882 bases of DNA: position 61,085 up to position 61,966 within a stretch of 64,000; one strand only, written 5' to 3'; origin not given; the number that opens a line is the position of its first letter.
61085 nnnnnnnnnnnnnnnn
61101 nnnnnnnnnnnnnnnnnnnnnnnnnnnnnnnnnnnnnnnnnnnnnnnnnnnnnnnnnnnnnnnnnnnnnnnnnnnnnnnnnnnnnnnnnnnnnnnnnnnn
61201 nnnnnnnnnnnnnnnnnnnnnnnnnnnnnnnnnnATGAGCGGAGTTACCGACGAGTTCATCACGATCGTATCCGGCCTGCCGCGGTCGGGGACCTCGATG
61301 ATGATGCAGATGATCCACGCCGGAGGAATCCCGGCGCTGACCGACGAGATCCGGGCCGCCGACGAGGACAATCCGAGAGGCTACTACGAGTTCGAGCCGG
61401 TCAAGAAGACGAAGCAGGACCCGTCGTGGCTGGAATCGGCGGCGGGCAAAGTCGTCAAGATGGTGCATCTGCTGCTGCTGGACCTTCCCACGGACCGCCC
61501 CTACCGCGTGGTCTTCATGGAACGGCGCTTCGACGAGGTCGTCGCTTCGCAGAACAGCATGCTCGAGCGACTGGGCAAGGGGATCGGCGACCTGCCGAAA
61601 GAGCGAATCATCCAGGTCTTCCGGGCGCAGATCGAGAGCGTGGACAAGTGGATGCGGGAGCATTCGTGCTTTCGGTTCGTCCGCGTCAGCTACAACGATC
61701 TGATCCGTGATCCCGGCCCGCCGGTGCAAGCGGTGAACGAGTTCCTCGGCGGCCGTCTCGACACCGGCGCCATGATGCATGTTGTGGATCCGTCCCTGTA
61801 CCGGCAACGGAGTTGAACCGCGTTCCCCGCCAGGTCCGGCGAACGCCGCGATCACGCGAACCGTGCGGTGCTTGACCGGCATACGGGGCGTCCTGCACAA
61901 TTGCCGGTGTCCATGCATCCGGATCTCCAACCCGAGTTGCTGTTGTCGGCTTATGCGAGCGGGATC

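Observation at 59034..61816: Compact sulfation module: ATP sulfurylase, pAp-phosphatase-type DHH protein and a small sulfotransferase, with no APS kinase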

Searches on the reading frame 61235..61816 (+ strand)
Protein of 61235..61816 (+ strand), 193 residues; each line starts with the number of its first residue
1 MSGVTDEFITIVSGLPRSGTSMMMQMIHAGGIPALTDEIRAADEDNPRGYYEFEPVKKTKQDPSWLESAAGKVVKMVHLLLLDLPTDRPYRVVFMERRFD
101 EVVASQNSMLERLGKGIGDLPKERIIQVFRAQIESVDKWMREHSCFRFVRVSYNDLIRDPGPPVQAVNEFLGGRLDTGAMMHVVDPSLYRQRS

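Call 3: search_protein_families(library=pfam, proteins=[window:61235-61816:+], max_evalue=0.01)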
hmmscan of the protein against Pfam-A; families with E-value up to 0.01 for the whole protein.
window:61235-61816:+ (193 aa): 2 families
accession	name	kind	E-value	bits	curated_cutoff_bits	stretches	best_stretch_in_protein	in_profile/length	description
PF13469.12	Sulfotransfer_3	-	9.8e-10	39.5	27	1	91-172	126-211/216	Sulfotransferase family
PF00685.33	Sulfotransfer_1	-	4.2e-06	26.8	22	1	133-184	141-192/255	Sulfotransferase domain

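Call 4: search_protein_families(library=ncbifam, proteins=[window:61235-61816:+], max_evalue=0.01)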
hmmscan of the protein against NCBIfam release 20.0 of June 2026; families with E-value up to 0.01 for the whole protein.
window:61235-61816:+ (193 aa): 0 families

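Call 5: find_homologous_proteins(query=window:61235-61816:+, max_evalue=0.001)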
Query window:61235-61816:+ (193 aa): 7978 proteins with E <= 0.001 among 8000 candidates; the best 120 are listed.
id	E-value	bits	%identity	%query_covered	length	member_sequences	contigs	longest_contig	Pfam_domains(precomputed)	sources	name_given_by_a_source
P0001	5.2e-113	393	92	100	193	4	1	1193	PF13469.13,PF00685.34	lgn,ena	-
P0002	4.5e-88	312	74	96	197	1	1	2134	PF13469.13,PF00685.34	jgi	jgi:hypothetical protein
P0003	1.1e-87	311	72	99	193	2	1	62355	PF13469.13,PF00685.34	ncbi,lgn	-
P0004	1.2e-86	307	73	99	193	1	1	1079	PF13469.13,PF00685.34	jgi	jgi:hypothetical protein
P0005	1.4e-86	307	74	97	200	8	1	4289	PF13469.13,PF00685.34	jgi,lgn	-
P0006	2.0e-85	303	69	99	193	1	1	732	PF13469.13,PF00685.34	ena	-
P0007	6.9e-85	301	71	100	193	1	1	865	PF13469.13,PF00685.34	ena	-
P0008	2.1e-84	300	70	99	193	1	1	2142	PF13469.13,PF00685.34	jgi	-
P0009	8.3e-84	298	72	99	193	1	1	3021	PF13469.13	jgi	jgi:hypothetical protein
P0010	3.1e-83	296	72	97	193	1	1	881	PF13469.13,PF00685.34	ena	-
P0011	6.2e-83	295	70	99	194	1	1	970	PF13469.13,PF00685.34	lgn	-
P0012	1.9e-82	294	69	99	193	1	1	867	PF13469.13,PF00685.34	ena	-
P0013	2.0e-82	293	68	99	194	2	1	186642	PF13469.13,PF00685.34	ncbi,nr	ncbi:MAG: sulfotransferase domain-containing protein [Phycisphaerae bacterium]|nr:sulfotransferase d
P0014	4.9e-82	292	66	99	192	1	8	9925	PF13469.13,PF00685.34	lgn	-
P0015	2.2e-81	290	67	99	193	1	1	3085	PF13469.13,PF00685.34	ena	-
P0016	2.2e-81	290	67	96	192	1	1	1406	PF13469.13,PF00685.34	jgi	jgi:hypothetical protein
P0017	4.7e-81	289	70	96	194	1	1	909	PF13469.13,PF00685.34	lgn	-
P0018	1.1e-80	288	68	96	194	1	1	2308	PF13469.13,PF00685.34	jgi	jgi:hypothetical protein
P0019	1.2e-80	288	66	97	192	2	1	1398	PF13469.13,PF00685.34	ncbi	-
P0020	1.2e-80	288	68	99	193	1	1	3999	PF13469.13,PF00685.34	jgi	jgi:hypothetical protein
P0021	1.5e-80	287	68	99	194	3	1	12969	PF13469.13,PF00685.34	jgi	jgi:hypothetical protein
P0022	2.1e-80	287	66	100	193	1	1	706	PF13469.13,PF00685.34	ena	-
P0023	5.5e-80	285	67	99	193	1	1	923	PF13469.13,PF00685.34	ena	-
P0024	1.4e-79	284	66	99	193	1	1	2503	PF13469.13,PF00685.34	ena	-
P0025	1.4e-79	284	66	99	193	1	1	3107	PF13469.13,PF00685.34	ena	-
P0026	2.0e-79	284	66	99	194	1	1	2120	PF13469.13,PF00685.34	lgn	-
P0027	2.3e-79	283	66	98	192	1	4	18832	PF13469.13,PF00685.34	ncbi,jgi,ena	-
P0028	2.8e-79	283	68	96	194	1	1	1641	PF13469.13,PF00685.34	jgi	jgi:hypothetical protein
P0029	2.9e-79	283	66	99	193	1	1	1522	PF13469.13,PF00685.34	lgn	-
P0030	4.0e-79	283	65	99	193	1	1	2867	PF13469.13,PF00685.34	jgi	-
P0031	4.1e-79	283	68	96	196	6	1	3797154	PF13469.13,PF00685.34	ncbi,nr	ncbi:MAG: sulfotransferase domain-containing protein [Phycisphaerales bacterium]|nr:MAG: sulfotransf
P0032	4.5e-79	283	67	98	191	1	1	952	PF13469.13,PF00685.34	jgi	jgi:hypothetical protein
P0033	4.9e-79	282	69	99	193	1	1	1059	PF13469.13,PF00685.34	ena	-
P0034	7.1e-79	282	66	99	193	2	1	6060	PF13469.13,PF00685.34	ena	-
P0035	1.1e-78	281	67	97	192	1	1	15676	PF13469.13,PF00685.34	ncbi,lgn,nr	ncbi:MAG TPA: sulfotransferase domain-containing protein [Phycisphaerae bacterium]|nr:sulfotransfera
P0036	1.3e-78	281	68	99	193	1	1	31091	PF13469.13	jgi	-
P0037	1.5e-78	281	65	99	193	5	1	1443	PF13469.13,PF00685.34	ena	-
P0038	1.8e-78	281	66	99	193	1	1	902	PF13469.13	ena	-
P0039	2.0e-78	280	66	99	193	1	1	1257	PF13469.13,PF00685.34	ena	-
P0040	2.4e-78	280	68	96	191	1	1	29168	PF13469.13,PF00685.34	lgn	-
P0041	3.7e-78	279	65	99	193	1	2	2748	PF13469.13,PF00685.34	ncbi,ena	-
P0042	4.3e-78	279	67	96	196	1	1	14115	PF13469.13,PF00685.34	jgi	jgi:hypothetical protein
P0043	4.5e-78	279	66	96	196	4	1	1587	PF13469.13,PF00685.34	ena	-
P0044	5.2e-78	279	68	99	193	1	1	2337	PF13469.13,PF00685.34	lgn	-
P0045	6.3e-78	279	67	97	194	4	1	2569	PF13469.13,PF00685.34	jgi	jgi:hypothetical protein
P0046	7.4e-78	279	66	99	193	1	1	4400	PF13469.13,PF00685.34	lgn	-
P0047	8.2e-78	278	65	99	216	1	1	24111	PF13469.13,PF00685.34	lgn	-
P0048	1.1e-77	278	65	99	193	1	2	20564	PF13469.13,PF00685.34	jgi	-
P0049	1.2e-77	278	69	99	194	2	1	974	PF13469.13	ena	-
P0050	1.2e-77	278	67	98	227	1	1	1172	PF13469.13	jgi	-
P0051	2.0e-77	277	67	96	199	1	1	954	PF13469.13,PF00685.34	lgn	-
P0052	2.4e-77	277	68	98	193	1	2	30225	PF13469.13,PF00685.34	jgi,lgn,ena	-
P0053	2.4e-77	277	64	99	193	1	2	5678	PF13469.13,PF00685.34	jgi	jgi:hypothetical protein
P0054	2.4e-77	277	68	99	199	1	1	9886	PF13469.13,PF00685.34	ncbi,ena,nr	ncbi:MAG: sulfotransferase domain-containing protein [Planctomycetes bacterium]|nr:sulfotransferase 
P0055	3.1e-77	276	66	99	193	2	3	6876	PF13469.13,PF00685.34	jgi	jgi:hypothetical protein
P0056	3.5e-77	276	66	99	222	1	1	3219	PF13469.13,PF00685.34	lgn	-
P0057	5.6e-77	276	66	100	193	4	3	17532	PF13469.13,PF00685.34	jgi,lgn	jgi:hypothetical protein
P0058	6.4e-77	275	63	97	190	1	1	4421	PF13469.13,PF00685.34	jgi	jgi:hypothetical protein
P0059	6.5e-77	275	65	99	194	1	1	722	PF13469.13,PF00685.34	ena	-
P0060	7.1e-77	275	69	95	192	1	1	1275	PF13469.13,PF00685.34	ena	-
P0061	7.1e-77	275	65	99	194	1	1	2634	PF13469.13,PF00685.34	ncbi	-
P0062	7.6e-77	275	66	98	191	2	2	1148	PF13469.13,PF00685.34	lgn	-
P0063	1.2e-76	275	65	97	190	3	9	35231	PF13469.13,PF00685.34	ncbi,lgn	-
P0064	1.3e-76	275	64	99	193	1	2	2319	PF13469.13,PF00685.34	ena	-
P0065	1.4e-76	274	65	99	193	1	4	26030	PF13469.13,PF00685.34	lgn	-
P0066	1.4e-76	274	65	99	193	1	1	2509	PF13469.13,PF00685.34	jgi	jgi:hypothetical protein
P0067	1.7e-76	274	64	99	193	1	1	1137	PF13469.13,PF00685.34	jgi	jgi:hypothetical protein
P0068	1.9e-76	274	69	95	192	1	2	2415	PF13469.13,PF00685.34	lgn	-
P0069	2.1e-76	274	66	99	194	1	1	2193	PF13469.13,PF00685.34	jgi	-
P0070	2.1e-76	274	67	96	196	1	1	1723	PF13469.13,PF00685.34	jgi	jgi:hypothetical protein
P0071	2.3e-76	274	65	98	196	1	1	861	PF13469.13,PF00685.34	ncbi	-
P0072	2.8e-76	273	64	98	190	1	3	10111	PF13469.13,PF00685.34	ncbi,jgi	jgi:hypothetical protein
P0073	2.9e-76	273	65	99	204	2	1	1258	PF13469.13,PF00685.34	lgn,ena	-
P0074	2.9e-76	273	66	99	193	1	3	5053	PF13469.13,PF00685.34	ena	-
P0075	3.9e-76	273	63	100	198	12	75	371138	PF13469.13,PF00685.34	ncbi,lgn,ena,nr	ncbi:MAG TPA: sulfotransferase domain-containing protein [Phycisphaerae bacterium]|nr:sulfotransfera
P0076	4.0e-76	273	64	99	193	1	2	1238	PF13469.13,PF00685.34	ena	-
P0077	5.0e-76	273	65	99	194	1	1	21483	PF13469.13,PF00685.34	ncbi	-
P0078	6.1e-76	272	64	99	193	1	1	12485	PF13469.13,PF00685.34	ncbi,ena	-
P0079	6.2e-76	272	65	99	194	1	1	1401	PF13469.13,PF00685.34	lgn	-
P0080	7.4e-76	272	64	99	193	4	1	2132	PF13469.13,PF00685.34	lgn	-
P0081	8.1e-76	272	63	99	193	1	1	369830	PF13469.13,PF00685.34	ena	-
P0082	8.4e-76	272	65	99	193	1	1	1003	PF13469.13,PF00685.34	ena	-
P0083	8.8e-76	272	65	99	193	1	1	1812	PF13469.13,PF00685.34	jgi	-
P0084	9.5e-76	272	65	99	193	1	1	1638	PF13469.13,PF00685.34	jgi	jgi:hypothetical protein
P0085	9.7e-76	272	67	97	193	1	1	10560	PF13469.13,PF00685.34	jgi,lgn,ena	-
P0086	1.2e-75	271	63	99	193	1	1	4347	PF13469.13,PF00685.34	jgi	jgi:hypothetical protein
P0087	1.2e-75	271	64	99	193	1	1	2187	PF13469.13,PF00685.34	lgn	-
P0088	1.3e-75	271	64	99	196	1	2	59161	PF13469.13,PF00685.34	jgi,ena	-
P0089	1.4e-75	271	65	96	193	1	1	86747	PF13469.13,PF00685.34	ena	-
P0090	1.5e-75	271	62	99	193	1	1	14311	PF13469.13,PF00685.34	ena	-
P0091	1.7e-75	271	66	99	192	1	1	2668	PF13469.13,PF00685.34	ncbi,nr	ncbi:MAG: sulfotransferase domain-containing protein [Phycisphaerae bacterium]|nr:sulfotransferase d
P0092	1.7e-75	271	65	100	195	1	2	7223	PF13469.13,PF00685.34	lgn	-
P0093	1.8e-75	271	67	97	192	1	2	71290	PF13469.13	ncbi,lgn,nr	ncbi:MAG: sulfotransferase family protein [Planctomycetes bacterium]|nr:sulfotransferase family prot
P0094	1.9e-75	271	67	99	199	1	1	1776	PF13469.13,PF00685.34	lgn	-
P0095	2.0e-75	271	67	99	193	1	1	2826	PF13469.13,PF00685.34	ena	-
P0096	2.4e-75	270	65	100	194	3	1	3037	PF13469.13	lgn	-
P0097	2.7e-75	270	62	99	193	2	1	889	PF13469.13,PF00685.34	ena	-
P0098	2.8e-75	270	63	99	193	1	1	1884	PF13469.13,PF00685.34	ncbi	-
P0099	2.8e-75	270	62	99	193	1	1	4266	PF13469.13,PF00685.34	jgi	jgi:hypothetical protein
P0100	3.0e-75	270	66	96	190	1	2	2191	PF13469.13,PF00685.34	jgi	jgi:hypothetical protein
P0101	3.7e-75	270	65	98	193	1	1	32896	PF13469.13,PF00685.34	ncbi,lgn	-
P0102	3.7e-75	270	65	97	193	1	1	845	PF13469.13,PF00685.34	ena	-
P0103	3.8e-75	270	65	99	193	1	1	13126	PF13469.13,PF00685.34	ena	-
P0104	4.2e-75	270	64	97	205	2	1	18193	PF13469.13,PF00685.34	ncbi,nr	ncbi:MAG TPA: sulfotransferase [Phycisphaerae bacterium]|nr:sulfotransferase [Phycisphaerae bacteriu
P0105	5.2e-75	269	64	99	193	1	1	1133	PF13469.13,PF00685.34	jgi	-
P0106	5.6e-75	269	64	99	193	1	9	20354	PF13469.13,PF00685.34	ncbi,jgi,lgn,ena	-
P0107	7.5e-75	269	64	99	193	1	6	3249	PF13469.13,PF00685.34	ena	-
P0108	7.9e-75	269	63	99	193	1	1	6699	PF13469.13,PF00685.34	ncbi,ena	-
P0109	1.0e-74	268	66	96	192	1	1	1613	PF13469.13,PF00685.34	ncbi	-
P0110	1.1e-74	268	66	96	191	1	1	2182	PF13469.13,PF00685.34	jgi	jgi:hypothetical protein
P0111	1.1e-74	268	63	99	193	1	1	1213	PF13469.13,PF00685.34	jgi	jgi:LPS sulfotransferase NodH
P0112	1.3e-74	268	66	96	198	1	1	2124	PF13469.13,PF00685.34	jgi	jgi:hypothetical protein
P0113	1.4e-74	268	63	98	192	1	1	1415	PF13469.13,PF00685.34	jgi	jgi:hypothetical protein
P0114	1.4e-74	268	63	99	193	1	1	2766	PF13469.13,PF00685.34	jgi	-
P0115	1.5e-74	268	63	99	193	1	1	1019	PF13469.13,PF00685.34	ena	-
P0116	1.5e-74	268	62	98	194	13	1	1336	PF13469.13,PF00685.34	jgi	jgi:hypothetical protein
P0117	1.6e-74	268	65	96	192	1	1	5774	PF13469.13,PF00685.34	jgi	-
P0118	1.7e-74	268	61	99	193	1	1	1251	PF13469.13,PF00685.34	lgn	-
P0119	2.1e-74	267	64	99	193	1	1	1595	PF13469.13,PF00685.34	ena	-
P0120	2.1e-74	267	65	96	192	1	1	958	PF13469.13,PF00685.34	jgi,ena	-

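Call 6: search_solved_structures(query=window:61235-61816:+, max_evalue=10, show_alignments=3)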
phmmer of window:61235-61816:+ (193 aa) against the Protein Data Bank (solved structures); distinct sequences matched with E-value up to 10: 38.
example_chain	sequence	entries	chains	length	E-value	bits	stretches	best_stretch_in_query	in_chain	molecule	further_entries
5mfm_A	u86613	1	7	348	0.0014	21.6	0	6-43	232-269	YIIIM6AII_GS11_(KR)5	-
5mfm_C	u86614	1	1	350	0.0014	21.6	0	6-43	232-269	Importin subunit alpha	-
5mfl_A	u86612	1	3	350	0.0014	21.5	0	6-43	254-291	(KR)5_GS10_YIIIM6AII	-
5aei_A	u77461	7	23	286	0.0047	19.9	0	6-42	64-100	DESIGNED ARMADILLO REPEAT PROTEIN YIIIM5AII | YIIIM5AII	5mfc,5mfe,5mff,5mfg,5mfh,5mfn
6sa8_A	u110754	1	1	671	0.012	18.6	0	6-43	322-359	ring-like DARPin-Armadillo fusion H83_D01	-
6sa7_A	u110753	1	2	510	0.015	18.2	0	6-43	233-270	DARPin-Armadillo fusion C8long83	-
6s9o_A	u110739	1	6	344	0.022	17.7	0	6-43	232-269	designed Armadillo repeat protein with internal Lock1 fused to target peptide KRKRKLKFKR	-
6s9p_A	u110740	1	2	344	0.034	17.1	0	6-43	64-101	internal Lock2 fused to target peptide KRKAKITWKR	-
6s9l_A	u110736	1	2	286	0.037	16.9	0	6-42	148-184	KR4KLSF Lock1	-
8oh7_A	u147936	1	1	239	0.043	16.7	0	6-44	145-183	Designed Armadillo repeat protein with four internal modules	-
7qnp_AAA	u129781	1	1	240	0.044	16.7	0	6-44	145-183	Designed Armadillo Repeat Protein N(A4)M4C(AII)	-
4db8_A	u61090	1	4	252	0.064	16.2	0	6-42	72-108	Armadillo-repeat Protein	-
5mfd_A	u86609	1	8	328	0.11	15.4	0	9-43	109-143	YIIIM''6AII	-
6s9m_A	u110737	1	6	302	0.13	15.1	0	6-43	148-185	Lock2_KRKRKAKITW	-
6s9n_A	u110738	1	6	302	0.13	15.1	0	6-43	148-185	Lock2_KRKRKAKLSF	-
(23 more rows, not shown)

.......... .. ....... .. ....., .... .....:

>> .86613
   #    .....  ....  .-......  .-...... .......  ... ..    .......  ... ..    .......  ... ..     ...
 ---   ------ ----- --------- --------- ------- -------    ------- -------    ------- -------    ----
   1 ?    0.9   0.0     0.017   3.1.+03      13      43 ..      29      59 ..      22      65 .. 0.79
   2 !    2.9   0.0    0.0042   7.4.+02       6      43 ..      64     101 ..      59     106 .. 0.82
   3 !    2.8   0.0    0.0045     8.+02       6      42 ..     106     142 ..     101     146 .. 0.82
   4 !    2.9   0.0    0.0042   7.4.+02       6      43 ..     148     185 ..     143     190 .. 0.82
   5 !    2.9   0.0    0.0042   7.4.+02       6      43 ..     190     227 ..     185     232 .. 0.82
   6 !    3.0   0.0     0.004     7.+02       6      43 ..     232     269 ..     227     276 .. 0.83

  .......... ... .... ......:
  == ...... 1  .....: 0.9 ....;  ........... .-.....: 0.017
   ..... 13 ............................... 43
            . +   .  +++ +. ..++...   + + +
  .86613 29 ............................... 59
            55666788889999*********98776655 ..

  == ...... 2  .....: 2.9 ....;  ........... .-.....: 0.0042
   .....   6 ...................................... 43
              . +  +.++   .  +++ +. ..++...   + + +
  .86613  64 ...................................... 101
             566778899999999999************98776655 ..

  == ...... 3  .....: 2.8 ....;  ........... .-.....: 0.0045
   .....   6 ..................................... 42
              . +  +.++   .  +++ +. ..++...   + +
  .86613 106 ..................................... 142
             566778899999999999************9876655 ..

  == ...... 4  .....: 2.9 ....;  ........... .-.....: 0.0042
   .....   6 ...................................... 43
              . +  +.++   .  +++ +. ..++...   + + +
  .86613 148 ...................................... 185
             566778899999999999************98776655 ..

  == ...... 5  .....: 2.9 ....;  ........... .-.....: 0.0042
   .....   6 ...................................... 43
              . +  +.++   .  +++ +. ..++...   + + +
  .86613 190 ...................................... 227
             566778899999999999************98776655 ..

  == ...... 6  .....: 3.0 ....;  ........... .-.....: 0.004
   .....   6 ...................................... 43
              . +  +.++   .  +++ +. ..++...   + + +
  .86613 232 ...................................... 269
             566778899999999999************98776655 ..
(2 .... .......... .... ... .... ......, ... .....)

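Call 8: find_related_loci(query=A1, collection=genome_contigs, flank=10000)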
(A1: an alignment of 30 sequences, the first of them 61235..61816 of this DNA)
Query A1 (193 aa) in genome_contigs; peptide patterns used: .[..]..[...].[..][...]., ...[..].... (x = any residue, [..] = any of these).
599 stretches matched a pattern (row limit reached: there are more); 576 encode a relative of the query (tblastn E <= 1e-3); the best 80 are kept; 80 distinct loci.
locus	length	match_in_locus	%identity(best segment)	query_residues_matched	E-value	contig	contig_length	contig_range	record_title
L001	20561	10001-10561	67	7-193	2e-82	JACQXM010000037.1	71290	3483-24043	MAG: Planctomycetota bacterium isolate NC_groundwater_1515_Pr4_B-0.1um_67_4 SR1-18-B1_scaffold_262427, whole genome shot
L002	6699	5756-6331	63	1-192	1e-81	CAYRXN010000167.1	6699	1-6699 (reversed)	MAG TPA_asm: uncultured Planctomycetales bacterium isolate binchicken_co219_411 genome assembly, contig: k141_1496120, w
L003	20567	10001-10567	64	4-192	5e-81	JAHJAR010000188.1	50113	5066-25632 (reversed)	MAG: Planctomycetota bacterium isolate Modern_marine.mb.222 Modern_marine.mb.222_k141_1190708, whole genome shotgun sequ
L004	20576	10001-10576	64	1-192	1e-79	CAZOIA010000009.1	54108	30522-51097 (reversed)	MAG TPA_asm: uncultured Planctomycetales bacterium isolate binchicken_co262_338 genome assembly, contig: NODE_439_length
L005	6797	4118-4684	62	5-193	2e-79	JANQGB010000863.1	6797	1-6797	MAG: Phycisphaerae bacterium isolate PL23b_bin.28 k99_402093, whole genome shotgun sequence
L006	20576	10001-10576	61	1-192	1e-79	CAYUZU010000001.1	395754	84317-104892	MAG TPA_asm: uncultured Planctomycetales bacterium isolate SRP141376_co4_172 genome assembly, contig: NODE_5_length_3957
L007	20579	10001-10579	62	1-193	7e-79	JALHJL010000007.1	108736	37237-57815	MAG: Phycisphaerales bacterium isolate 7-NCT_044 scaffold_54, whole genome shotgun sequence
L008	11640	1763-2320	64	7-192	8e-79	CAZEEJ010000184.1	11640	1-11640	MAG TPA_asm: uncultured Planctomycetales bacterium isolate binchicken_co350_197 genome assembly, contig: NODE_6127_lengt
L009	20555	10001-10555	63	8-192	2e-78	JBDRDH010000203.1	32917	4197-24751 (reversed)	MAG: Planctomycetota bacterium isolate MEGAHIT-group-1.24 k141_7780167, whole genome shotgun sequence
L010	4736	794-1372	63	1-193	2e-78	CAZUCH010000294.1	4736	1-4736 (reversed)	MAG TPA_asm: uncultured Planctomycetales bacterium isolate binchicken_co86_161 genome assembly, contig: NODE_10898_lengt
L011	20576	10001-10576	61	1-192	1e-77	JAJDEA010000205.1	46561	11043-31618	MAG: Phycisphaerae bacterium isolate OFTM303 OFTM303_204, whole genome shotgun sequence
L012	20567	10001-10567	64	4-192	3e-77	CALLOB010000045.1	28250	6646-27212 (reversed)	MAG: uncultured Phycisphaerae bacterium isolate R1_Bin_METABAT__114_1 genome assembly, contig: c_000001026553, whole gen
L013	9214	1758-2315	63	7-192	3e-77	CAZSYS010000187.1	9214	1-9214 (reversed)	MAG TPA_asm: uncultured Planctomycetales bacterium isolate binchicken_co58_26 genome assembly, contig: NODE_5868_length_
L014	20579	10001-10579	59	1-193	2e-76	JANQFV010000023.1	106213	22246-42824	MAG: Phycisphaerae bacterium isolate PL23b_bin.19 k99_2358773, whole genome shotgun sequence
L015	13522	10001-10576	64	1-192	4e-75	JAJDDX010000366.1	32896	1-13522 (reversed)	MAG: Phycisphaerae bacterium isolate OFTM243 OFTM243_365, whole genome shotgun sequence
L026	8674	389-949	63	6-192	3e-72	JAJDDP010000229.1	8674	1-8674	MAG: Phycisphaerae bacterium isolate OFTM209 OFTM209_228, whole genome shotgun sequence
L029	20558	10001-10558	58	8-193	3e-71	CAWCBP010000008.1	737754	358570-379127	MAG: uncultured delta proteobacterium isolate MFD03899.bin.1.233 genome assembly, contig: contig_4523, whole genome shot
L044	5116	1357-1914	60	8-193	1e-67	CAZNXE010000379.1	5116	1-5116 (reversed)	MAG TPA_asm: uncultured Planctomycetaceae bacterium isolate SRP215229_co1_182 genome assembly, contig: NODE_12676_length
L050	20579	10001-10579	52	1-193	3e-66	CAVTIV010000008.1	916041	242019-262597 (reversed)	MAG: Pirellulaceae bacterium isolate MFD05684.bin.2.243 genome assembly, contig: contig_19541, whole genome shotgun sequ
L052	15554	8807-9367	51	7-192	2e-65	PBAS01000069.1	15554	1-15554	MAG: Phycisphaeraceae bacterium isolate SP4387 MHASMcontig_3242435, whole genome shotgun sequence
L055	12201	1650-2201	57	9-192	4e-65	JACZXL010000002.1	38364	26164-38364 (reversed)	MAG: Planctomycetota bacterium isolate B23T1B5 B23T1B5_NODE632, whole genome shotgun sequence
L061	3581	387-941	54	9-193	1e-64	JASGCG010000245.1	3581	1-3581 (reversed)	MAG: Bacteroidia bacterium isolate MAG12 NODE_17053_length_3581_cov_8.583664, whole genome shotgun sequence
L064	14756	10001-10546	55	9-192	3e-63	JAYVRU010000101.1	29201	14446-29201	MAG: Candidatus Kuenenia sp. isolate GL73_DN_metabat_110_sub GL73_DN_metabat_110_sub_100, whole genome shotgun sequence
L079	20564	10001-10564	51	5-192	8e-62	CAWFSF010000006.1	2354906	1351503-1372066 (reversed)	MAG: Nitrospirota bacterium isolate MFD00905.bin.2.216 genome assembly, contig: contig_8104, whole genome shotgun sequen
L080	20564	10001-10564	53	7-192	2e-61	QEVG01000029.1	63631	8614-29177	MAG: Planctomycetota bacterium isolate PLA2 J3_scaffold_345, whole genome shotgun sequence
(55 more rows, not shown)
